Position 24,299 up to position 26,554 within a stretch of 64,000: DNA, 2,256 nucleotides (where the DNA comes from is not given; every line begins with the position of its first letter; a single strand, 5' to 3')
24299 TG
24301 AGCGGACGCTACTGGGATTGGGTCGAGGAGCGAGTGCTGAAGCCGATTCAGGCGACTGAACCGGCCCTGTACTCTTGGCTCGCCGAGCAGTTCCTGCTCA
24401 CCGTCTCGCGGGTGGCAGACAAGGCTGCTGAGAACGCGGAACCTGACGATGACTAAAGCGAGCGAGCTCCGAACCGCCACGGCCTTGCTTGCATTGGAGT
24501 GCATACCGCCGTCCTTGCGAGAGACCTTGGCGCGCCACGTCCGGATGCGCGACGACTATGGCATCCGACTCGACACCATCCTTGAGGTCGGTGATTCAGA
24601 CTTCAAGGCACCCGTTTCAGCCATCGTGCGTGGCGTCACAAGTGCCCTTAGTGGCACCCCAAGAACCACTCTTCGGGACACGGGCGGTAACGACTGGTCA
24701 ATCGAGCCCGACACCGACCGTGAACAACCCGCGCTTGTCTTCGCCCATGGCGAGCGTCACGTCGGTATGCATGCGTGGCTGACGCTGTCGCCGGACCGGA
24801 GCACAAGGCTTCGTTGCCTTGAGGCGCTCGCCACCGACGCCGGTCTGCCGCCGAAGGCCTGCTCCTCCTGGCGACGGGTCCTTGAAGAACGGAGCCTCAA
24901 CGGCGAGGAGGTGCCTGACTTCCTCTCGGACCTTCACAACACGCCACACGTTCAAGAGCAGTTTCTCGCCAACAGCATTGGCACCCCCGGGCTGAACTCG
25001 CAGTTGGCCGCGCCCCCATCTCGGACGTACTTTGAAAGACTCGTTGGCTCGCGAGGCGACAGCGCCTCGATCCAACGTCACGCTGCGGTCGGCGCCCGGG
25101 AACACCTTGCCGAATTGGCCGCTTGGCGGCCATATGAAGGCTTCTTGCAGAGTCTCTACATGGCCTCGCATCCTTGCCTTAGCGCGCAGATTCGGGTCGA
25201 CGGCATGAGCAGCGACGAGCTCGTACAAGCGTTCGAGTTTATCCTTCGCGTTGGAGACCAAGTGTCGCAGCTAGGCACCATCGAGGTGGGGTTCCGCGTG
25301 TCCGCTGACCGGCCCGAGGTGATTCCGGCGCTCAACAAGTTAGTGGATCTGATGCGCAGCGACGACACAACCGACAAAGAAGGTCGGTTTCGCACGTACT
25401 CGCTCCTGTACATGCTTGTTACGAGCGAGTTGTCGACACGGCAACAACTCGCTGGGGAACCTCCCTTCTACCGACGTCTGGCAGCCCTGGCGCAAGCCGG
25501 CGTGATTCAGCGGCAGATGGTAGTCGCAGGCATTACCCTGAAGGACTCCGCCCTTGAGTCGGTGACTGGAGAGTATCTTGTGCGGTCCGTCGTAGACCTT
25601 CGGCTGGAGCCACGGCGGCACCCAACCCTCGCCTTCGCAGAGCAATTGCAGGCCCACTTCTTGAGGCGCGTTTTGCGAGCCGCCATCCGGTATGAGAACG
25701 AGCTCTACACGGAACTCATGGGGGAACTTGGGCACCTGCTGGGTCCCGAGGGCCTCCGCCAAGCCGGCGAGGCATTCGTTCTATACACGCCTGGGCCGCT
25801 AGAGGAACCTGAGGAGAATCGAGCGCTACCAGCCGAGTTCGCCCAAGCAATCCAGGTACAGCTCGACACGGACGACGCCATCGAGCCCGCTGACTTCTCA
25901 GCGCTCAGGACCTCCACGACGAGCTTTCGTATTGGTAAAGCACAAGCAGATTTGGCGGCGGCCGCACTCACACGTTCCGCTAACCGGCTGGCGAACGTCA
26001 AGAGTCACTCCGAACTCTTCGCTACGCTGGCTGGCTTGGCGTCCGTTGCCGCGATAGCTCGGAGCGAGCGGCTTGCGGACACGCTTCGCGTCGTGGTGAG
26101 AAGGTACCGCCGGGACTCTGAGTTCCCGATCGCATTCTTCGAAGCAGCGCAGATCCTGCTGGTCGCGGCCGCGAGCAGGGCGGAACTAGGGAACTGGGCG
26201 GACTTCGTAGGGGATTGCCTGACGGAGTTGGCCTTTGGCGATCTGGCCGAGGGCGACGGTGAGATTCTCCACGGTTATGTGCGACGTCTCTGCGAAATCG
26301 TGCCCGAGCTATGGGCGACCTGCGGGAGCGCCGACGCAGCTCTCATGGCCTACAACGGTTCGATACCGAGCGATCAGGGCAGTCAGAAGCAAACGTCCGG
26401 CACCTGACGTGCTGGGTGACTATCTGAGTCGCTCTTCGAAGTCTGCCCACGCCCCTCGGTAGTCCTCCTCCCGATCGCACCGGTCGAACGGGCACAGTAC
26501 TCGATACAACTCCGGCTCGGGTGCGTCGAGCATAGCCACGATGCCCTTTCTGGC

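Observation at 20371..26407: Candidate undescribed two-gene module: HNH-TPR-(PIN-like) 1361-aa protein translationally coupled to a 652-aa partner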

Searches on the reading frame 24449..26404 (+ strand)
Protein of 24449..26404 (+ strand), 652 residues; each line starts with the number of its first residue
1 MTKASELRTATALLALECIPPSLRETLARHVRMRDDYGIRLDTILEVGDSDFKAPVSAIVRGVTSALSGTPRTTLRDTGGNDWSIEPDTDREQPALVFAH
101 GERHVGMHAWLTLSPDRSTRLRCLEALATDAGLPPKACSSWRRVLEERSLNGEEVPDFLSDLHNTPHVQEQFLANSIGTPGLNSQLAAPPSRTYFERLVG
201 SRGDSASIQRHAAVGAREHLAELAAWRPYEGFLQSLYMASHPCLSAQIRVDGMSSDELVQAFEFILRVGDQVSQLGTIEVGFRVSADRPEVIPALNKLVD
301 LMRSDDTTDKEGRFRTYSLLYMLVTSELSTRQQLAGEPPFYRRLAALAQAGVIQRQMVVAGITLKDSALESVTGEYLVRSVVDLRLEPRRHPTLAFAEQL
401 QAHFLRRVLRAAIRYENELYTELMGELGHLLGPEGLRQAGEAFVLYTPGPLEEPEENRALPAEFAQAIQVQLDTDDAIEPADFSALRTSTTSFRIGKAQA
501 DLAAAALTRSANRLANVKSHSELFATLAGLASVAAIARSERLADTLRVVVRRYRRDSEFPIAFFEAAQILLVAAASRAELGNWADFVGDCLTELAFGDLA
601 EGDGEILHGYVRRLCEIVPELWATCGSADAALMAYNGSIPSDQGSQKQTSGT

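Call 7: search_protein_families(library=pfam, proteins=[window:24449-26404:+], max_evalue=1)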
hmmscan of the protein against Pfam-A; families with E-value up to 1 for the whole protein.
window:24449-26404:+ (652 aa): 1 family
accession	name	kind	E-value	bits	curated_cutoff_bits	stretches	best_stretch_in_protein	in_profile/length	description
PF24388.1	Permuted_GreAB-C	-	0.002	18.2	27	1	55-90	8-44/54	Permuted GreAB-C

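Call 8: search_protein_families(library=padloc, proteins=[window:24449-26404:+], max_evalue=1)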
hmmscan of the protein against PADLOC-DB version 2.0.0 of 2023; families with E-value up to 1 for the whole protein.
window:24449-26404:+ (652 aa): 0 families

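Call 9: search_protein_families(library=ncbifam, proteins=[window:24449-26404:+], max_evalue=1)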
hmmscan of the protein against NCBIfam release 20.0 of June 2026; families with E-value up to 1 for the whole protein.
window:24449-26404:+ (652 aa): 3 families
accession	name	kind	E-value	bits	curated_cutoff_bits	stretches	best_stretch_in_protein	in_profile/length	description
NF033878.1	thiovarsolin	subfamily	0.029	14.6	35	1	40-74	36-71/89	thiovarsolin family RiPP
NF033843.1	small_YpfM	equivalog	0.22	11.4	33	1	579-587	5-13/19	protein YpfM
TIGR03652.1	FeS_repair_RIC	equivalog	0.27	11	204.7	1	119-147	165-193/216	iron-sulfur cluster repair di-iron protein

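Call 18: find_homologous_proteins(query=window:24449-26404:+)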
Query window:24449-26404:+ (652 aa): 179 proteins with E <= 0.001 among 8000 candidates; the best 120 are listed.
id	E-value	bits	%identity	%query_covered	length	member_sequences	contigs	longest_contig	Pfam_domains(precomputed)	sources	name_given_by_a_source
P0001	0.0e+0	1441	100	100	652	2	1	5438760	-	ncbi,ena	-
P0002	0.0e+0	1213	86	99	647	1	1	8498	PF24388.2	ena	-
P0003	0.0e+0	1110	78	100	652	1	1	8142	-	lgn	-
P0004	0.0e+0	1107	77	100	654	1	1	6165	-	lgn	-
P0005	0.0e+0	1082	75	100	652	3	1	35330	-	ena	-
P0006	0.0e+0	1044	76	98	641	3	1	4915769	-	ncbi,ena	-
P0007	0.0e+0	1038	74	100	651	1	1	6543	PF24388.2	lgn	-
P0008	0.0e+0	1029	74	98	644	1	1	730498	PF24388.2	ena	-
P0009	0.0e+0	1022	73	99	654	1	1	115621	-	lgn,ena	-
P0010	0.0e+0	1019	73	98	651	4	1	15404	-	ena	-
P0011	0.0e+0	1018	72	98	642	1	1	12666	PF24388.2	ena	-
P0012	0.0e+0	1014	73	100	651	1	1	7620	PF24388.2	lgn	-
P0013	9.4e-297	1003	72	100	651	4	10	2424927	-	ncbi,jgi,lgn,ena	-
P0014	6.4e-293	991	70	100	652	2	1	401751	-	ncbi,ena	-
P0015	2.9e-291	985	70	100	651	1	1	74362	-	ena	-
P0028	7.2e-156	538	45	98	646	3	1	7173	PF24388.2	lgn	-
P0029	1.3e-152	527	44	95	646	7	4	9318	PF24388.2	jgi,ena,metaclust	metaclust:\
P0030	1.4e-151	524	43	98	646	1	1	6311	PF24388.2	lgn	-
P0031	6.6e-151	522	43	98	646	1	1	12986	PF24388.2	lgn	-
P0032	2.2e-150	520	43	98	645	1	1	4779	PF24388.2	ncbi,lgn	-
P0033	3.7e-150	519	43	98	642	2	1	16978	PF24388.2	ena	-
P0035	3.9e-149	516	42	98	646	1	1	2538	PF24388.2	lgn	-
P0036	4.0e-149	516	42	98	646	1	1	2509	PF24388.2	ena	-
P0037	5.9e-149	515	42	98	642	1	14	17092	PF24388.2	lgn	-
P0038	6.4e-149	515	43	98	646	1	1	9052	PF24388.2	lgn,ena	-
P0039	1.8e-148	514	42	96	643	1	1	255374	PF24388.2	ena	-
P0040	2.8e-147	510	41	98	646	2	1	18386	PF24388.2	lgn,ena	-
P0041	3.3e-147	510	43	97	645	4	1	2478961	PF24388.2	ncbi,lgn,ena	-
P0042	7.3e-147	508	42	98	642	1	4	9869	PF24388.2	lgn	-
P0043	7.8e-147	508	42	98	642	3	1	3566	PF24388.2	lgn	-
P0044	1.5e-146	507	42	98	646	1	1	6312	PF24388.2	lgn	-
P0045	2.1e-146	507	42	98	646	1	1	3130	PF24388.2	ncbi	-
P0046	9.9e-146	505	42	98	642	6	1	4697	PF24388.2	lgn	-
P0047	2.6e-145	503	42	98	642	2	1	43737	PF24388.2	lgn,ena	-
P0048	1.1e-144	501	41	98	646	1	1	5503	PF24388.2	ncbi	-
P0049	2.7e-144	500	42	98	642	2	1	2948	PF24388.2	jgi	-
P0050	5.9e-143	496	42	98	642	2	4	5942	PF24388.2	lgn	-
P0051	3.7e-142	493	41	97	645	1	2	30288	PF24388.2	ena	-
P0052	8.3e-142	492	41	97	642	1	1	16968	PF24388.2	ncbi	-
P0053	5.8e-141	489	41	98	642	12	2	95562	PF24388.2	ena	-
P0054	7.4e-141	489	41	97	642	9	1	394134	PF24388.2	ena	-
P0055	2.1e-140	487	41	98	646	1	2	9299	PF24388.2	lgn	-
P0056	2.5e-140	487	41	98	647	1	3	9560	PF24388.2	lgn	-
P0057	3.0e-140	487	41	97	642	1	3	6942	PF24388.2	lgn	-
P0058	4.4e-140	486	41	97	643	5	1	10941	PF24388.2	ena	-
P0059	6.8e-140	485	41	96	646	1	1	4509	PF24388.2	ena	-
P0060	1.2e-139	485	41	97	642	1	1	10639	PF24388.2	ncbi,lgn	-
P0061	1.4e-139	484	41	98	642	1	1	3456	PF24388.2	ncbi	-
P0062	1.3e-138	481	40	98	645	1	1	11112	PF24388.2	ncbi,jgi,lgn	-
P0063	3.2e-138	480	41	98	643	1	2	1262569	PF24388.2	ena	-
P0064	4.5e-138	479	41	95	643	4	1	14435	PF24388.2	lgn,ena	-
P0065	1.5e-137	478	40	98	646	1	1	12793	PF24388.2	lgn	-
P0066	3.8e-137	476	40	96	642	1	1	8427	PF24388.2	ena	-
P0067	2.1e-136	474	41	98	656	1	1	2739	PF24388.2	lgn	-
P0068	2.9e-136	473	40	97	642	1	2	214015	PF24388.2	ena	-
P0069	4.5e-136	473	40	97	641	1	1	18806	PF24388.2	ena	-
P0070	5.9e-136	472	42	95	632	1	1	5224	PF24388.2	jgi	-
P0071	8.3e-136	472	41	98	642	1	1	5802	PF24388.2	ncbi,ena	-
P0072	9.1e-136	472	41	96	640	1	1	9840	PF24388.2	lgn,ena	-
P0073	1.1e-135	472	41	97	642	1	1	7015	PF24388.2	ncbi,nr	ncbi:hypothetical protein GF348_15125 [candidate division KSB3 bacterium]|nr:hypothetical protein [c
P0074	1.1e-135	471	39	97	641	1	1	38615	PF24388.2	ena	-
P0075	2.3e-135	470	40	98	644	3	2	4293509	PF24388.2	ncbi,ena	-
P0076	2.7e-135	470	40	98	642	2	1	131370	PF24388.2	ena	-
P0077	8.2e-135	469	40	97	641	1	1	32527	PF24388.2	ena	-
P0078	8.3e-135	469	40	95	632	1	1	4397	PF24388.2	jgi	-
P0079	9.1e-135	468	39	97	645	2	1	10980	PF24388.2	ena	-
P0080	1.1e-134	468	40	98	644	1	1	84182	PF24388.2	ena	-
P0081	3.4e-134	467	41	97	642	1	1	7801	PF24388.2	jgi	jgi:hypothetical protein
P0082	3.4e-134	467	40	97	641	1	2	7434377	PF24388.2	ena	-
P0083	5.0e-134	466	41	97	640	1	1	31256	PF24388.2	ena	-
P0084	5.8e-134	466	41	97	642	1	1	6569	PF24388.2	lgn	-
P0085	6.0e-134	466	40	96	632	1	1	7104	PF24388.2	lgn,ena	-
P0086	6.7e-134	466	40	96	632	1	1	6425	PF24388.2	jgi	-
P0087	9.5e-134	465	40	96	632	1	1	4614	PF24388.2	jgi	-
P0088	1.0e-133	465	41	97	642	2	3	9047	PF24388.2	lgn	-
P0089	2.0e-133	464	39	98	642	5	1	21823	PF24388.2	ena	-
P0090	2.0e-133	464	40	96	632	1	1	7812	PF24388.2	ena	-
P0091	2.8e-133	464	41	97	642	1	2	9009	PF24388.2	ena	-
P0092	3.1e-133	463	40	96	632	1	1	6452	PF24388.2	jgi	-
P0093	1.0e-132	462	40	97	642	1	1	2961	PF24388.2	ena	-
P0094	2.2e-132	461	39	97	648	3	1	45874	PF24388.2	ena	-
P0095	2.3e-132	461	41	97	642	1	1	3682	PF24388.2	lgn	-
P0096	4.4e-132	460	41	97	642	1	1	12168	PF24388.2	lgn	-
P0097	5.1e-132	459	41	95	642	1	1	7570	PF24388.2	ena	-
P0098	7.8e-132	459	40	97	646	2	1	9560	PF24388.2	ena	-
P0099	1.2e-131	458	39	98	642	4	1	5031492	PF24388.2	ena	-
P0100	1.7e-131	458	40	95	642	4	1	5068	PF24388.2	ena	-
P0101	2.6e-131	457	40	97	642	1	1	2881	PF24388.2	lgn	-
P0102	5.9e-131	456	40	97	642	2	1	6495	PF24388.2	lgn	-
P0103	9.2e-131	455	38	96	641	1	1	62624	PF24388.2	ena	-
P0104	9.3e-131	455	40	95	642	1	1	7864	PF24388.2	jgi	-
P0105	1.1e-130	455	41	95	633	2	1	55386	PF24388.2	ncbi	-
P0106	1.4e-130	455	40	97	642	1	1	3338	PF24388.2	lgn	-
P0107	2.0e-130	454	39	97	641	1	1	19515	PF24388.2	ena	-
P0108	2.7e-130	454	41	97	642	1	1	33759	PF24388.2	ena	-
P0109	3.8e-130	453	40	97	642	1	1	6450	PF24388.2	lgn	-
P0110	4.6e-130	453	40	97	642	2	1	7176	PF24388.2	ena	-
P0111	4.7e-130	453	41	95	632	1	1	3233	PF24388.2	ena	-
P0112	1.0e-129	452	40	97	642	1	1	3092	PF24388.2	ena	-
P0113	1.4e-129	451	40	97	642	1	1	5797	PF24388.2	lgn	-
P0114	2.6e-129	450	40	97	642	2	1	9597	PF24388.2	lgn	-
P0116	2.7e-129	450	41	96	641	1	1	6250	PF24388.2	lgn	-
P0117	5.4e-129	449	39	96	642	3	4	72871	PF24388.2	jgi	-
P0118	1.5e-128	448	39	96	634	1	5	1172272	PF24388.2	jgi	jgi:hypothetical protein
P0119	2.3e-128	447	39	98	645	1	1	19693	PF24388.2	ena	-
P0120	2.4e-128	447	39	96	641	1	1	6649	PF24388.2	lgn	-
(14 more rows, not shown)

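Call 19: find_encoding_contigs(protein=P0001, flank=10000, max_places=2)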
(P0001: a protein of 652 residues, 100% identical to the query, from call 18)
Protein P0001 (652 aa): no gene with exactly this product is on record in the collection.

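Call 20: find_encoding_contigs(protein=P0041, flank=8000, max_places=3)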
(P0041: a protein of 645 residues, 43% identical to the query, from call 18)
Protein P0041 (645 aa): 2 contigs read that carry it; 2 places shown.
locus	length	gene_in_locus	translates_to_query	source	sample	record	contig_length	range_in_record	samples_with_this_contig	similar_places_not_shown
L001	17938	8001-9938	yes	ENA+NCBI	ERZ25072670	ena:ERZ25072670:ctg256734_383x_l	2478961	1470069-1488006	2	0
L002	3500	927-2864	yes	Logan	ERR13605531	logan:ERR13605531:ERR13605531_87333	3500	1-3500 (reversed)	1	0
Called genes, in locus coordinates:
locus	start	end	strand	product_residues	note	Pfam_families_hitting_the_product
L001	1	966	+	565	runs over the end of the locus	PF01336:tRNA_anti-codon, PF00152:tRNA-synt_2, PF02938:GAD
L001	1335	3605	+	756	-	-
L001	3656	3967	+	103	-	PF01527:HTH_Tnp_1 (weak), PF13518:HTH_28 (weak)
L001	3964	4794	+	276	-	PF13276:HTH_21, PF00665:rve, PF24764:rva_4, PF13683:rve_3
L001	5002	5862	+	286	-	PF24407:HTH_upst_double_PIN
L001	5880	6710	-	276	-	PF13276:HTH_21, PF00665:rve, PF24764:rva_4, PF13683:rve_3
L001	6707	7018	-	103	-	PF01527:HTH_Tnp_1 (weak), PF13518:HTH_28 (weak)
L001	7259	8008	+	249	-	-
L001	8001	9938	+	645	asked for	PF24388:Permuted_GreAB-C (weak)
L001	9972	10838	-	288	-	PF09015:NgoMIV_restric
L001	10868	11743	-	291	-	PF01555:N6_N4_Mtase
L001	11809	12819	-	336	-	PF00174:Oxidored_molyb, PF03404:Mo-co_dimer (weak)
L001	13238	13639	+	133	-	-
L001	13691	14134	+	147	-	-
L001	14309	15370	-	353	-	PF10647:Gmad1 (faint), PF14870:PSII_BNR (faint), PF25852:DUF6242_C (faint), PF15902:Sortilin-Vps10 (weak), PF02012:BNR (faint), PF15902:Sortilin-Vps10 (weak)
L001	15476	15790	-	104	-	PF05016:ParE_toxin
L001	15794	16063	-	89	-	PF02604:PhdYeFM_antitox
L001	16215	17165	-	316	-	PF13505:OMP_b-brl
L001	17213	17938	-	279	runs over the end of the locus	PF01435:Peptidase_M48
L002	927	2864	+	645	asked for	PF24388:Permuted_GreAB-C (weak)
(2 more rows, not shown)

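Call 22: find_related_loci(query=A1, collection=genome_contigs, flank=10000)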
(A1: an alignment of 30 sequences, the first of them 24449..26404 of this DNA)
Query A1 (652 aa) in genome_contigs; peptide patterns used: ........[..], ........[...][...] (x = any residue, [..] = any of these).
135 stretches matched a pattern; 94 encode a relative of the query (tblastn E <= 1e-3); the best 80 are kept; 80 distinct loci.
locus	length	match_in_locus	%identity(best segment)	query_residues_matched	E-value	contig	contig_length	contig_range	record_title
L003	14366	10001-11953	72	1-652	0e+0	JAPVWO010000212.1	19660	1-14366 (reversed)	MAG: Candidatus Multivorans thiocomprendens isolate r_rhhh15 Seq212, whole genome shotgun sequence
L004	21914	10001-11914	76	1-638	0e+0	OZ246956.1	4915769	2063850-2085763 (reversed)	MAG: Thermoanaerobaculia bacterium isolate 44e70480-f7af-46fd-94ad-8fb40e9277de genome assembly, chromosome: 1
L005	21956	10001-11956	70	1-652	0e+0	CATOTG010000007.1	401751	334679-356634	MAG: uncultured Thermoanaerobaculia bacterium isolate 2de50437-b26d-4e32-99b7-ac34be852a58 genome assembly, contig: cont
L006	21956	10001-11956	69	1-652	0e+0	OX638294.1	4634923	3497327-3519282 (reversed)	MAG: uncultured Thermoanaerobaculia bacterium isolate 42478a12-5572-4d71-959b-92ffd854a98d genome assembly, chromosome:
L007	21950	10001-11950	56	1-652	0e+0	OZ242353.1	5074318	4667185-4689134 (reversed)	MAG: Candidatus Multivorans sp. isolate c55290c9-873c-4a20-8066-ae299be9a5bf genome assembly, chromosome: 1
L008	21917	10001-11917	59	1-639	0e+0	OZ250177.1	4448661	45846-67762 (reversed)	MAG: Candidatus Multivorans sp. isolate 36e5008e-f582-4c91-8c3b-5baff8031e1a genome assembly, chromosome: 1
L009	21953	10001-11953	67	1-651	0e+0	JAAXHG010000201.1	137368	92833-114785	MAG: Vicinamibacteraceae bacterium isolate Plut_88883 unfiltered_Plut_88883_genomic_contig_160471, whole genome shotgun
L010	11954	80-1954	42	20-640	1e-147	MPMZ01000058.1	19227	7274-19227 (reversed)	MAG: Nitrospira sp. bin75 NODE_3720_length_19227_cov_12.7263_ID_7439, whole genome shotgun sequence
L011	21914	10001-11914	43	7-639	4e-147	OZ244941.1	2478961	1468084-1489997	MAG: Nitrospirales bacterium isolate d54ef826-7012-47b5-b64d-02185f84ce6e genome assembly, chromosome: 1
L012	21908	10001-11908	41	7-637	3e-146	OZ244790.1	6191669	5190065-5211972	MAG: Candidatus Latescibacterota bacterium isolate 46c83e85-0880-45c6-8d78-79488e6eca4b genome assembly, chromosome: 1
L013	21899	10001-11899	41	7-636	7e-143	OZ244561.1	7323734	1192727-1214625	MAG: Candidatus Latescibacterota bacterium isolate 14245923-b953-489b-b549-9f362580a9e9 genome assembly, chromosome: 1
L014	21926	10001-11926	43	1-637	8e-141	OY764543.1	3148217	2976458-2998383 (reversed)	MAG: Trueperaceae bacterium isolate 617606ba-ac04-44ed-b980-3de5d93b502e genome assembly, chromosome: 1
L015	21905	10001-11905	41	7-637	5e-140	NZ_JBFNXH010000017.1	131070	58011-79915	Paenibacillus sp. SI92 Scaffold17, whole genome shotgun sequence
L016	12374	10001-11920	41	1-637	6e-140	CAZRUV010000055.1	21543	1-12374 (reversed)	MAG TPA_asm: uncultured Rhodobacterales bacterium isolate SRP135972_co2_247 genome assembly, contig: NODE_1863_length_21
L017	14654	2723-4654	40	1-640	3e-139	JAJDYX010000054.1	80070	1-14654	MAG: Candidatus Latescibacterota bacterium isolate jk18x34bins.57 k141_36406, whole genome shotgun sequence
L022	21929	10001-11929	40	1-639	9e-134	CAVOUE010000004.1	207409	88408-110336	MAG: Nitrospirota bacterium isolate MFD10007.bin.2.159 genome assembly, contig: contig_26576, whole genome shotgun seque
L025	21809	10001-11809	41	1-597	3e-131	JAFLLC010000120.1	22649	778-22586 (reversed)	MAG: Deltaproteobacteria bacterium isolate LaCa_MAG_21 c_000000003531, whole genome shotgun sequence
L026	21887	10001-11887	37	7-634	1e-130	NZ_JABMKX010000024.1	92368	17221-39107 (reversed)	Paenibacillus tritici strain LMG 29502 NODE_24_length_92368_cov_23.506195, whole genome shotgun sequence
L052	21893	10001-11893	37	8-634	2e-114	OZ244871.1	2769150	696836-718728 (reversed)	MAG: Pseudomonadales bacterium isolate e7b33f77-13e6-4bdf-9143-5aa37bb5e468 genome assembly, chromosome: 1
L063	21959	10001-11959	37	1-649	1e-119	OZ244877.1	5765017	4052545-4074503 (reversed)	MAG: Caldilineaceae bacterium isolate 0e9cf59c-3ae2-4fcc-b9d8-336f82ec9d6e genome assembly, chromosome: 1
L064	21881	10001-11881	32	8-631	2e-91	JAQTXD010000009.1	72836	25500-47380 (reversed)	MAG: Desulfuromonadaceae bacterium isolate STC_126 NODE_765_length_72836_cov_3.652148_Sandtown_C, whole genome shotgun s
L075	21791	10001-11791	27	14-626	1e-51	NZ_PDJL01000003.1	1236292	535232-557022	Vibrio sp. ES.051 Ga0070026_13, whole genome shotgun sequence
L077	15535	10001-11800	25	15-628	2e-46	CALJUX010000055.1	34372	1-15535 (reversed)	MAG TPA_asm: uncultured Chromatiaceae bacterium isolate SRR6007446_bin.18_CONCOCT_v1.1_MAG genome assembly, contig: ERZ7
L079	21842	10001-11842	25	1-628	8e-45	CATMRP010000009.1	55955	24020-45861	MAG: uncultured Alteromonadaceae bacterium isolate SRR3960684_bin.7_MetaWRAP_v1.3_MAG genome assembly, contig: ERZ505221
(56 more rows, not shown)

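Call 34: search_protein_families(library=pfam, proteins=[L022:5824-6303:+, L025:5757-6278:+, L052:5949-6287:+, L063:5758-6288:+, L064:5080-6270:+, L075:5815-6258:+, L077:5884-6261:+, L079:5908-6303:+, L015:5216-6289:+, L026:5204-6286:+], max_evalue=0.1)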
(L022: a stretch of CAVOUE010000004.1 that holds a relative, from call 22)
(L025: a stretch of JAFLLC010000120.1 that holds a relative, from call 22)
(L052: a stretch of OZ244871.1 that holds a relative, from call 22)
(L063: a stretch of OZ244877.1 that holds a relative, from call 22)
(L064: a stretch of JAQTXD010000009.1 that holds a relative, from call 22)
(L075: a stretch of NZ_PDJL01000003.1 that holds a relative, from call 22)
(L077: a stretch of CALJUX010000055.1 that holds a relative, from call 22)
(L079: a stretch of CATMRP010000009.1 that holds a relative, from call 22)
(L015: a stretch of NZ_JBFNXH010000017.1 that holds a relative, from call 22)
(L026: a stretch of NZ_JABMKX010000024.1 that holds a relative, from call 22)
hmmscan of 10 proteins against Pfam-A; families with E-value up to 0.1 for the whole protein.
L022:5824-6303:+ (160 aa): 1 family
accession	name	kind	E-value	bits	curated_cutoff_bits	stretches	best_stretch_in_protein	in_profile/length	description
PF09325.15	Vps5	-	0.057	13.4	27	1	111-143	30-62/236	Vps5 C terminal like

L025:5757-6278:+ (174 aa): 0 families

L052:5949-6287:+ (113 aa): 0 families

L063:5758-6288:+ (177 aa): 1 family
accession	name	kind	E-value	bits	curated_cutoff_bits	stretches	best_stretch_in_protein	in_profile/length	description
PF21941.2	SMEK_N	-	3e-45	154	27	1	9-151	1-139/140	SMEK domain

L064:5080-6270:+ (397 aa): 2 families
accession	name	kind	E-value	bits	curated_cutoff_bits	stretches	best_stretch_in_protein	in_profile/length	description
PF01048.26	PNP_UDP_1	-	9.5e-18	64.9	25.1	2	14-150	2-134/233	Phosphorylase superfamily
PF24409.1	wHTH-PRTase_assc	-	0.0097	16.4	27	1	196-236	23-61/83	wHTH-PRTase associated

L075:5815-6258:+ (148 aa): 1 family
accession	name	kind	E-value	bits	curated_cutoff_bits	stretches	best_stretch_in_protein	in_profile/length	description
PF18360.6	hnRNP_Q_AcD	-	0.06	13.9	26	0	123-144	32-53/70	Heterogeneous nuclear ribonucleoprotein Q acidic domain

L077:5884-6261:+ (126 aa): 0 families

L079:5908-6303:+ (132 aa): 1 family
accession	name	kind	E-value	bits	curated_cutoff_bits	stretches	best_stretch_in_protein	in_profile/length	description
PF15202.11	Adipogenin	-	0.043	14.4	27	1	70-107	16-52/79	Adipogenin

L015:5216-6289:+ (358 aa): 1 family
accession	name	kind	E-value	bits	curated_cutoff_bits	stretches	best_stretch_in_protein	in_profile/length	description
PF00149.33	Metallophos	-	5.9e-14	53.4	21.5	1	5-252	3-190/191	Calcineurin-like phosphoesterase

L026:5204-6286:+ (361 aa): 1 family
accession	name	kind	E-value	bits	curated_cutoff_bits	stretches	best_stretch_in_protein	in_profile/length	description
PF00149.33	Metallophos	-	1.1e-14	55.7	21.5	1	11-258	3-190/191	Calcineurin-like phosphoesterase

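Call 43: search_solved_structures(query=A1, max_evalue=1)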
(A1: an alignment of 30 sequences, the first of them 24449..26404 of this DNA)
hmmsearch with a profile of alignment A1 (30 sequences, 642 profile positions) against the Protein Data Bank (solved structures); distinct sequences matched with E-value up to 1: 3.
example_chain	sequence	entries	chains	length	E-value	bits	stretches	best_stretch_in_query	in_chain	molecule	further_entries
5wwm_A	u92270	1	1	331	0.015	16.7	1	133-212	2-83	rRNA biogenesis protein RRP5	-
4npf_Y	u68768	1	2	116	0.029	15.8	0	129-177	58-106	Immunoglobulin G-binding protein A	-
5nlg_A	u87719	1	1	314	0.1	14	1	142-212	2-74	rRNA biogenesis protein RRP5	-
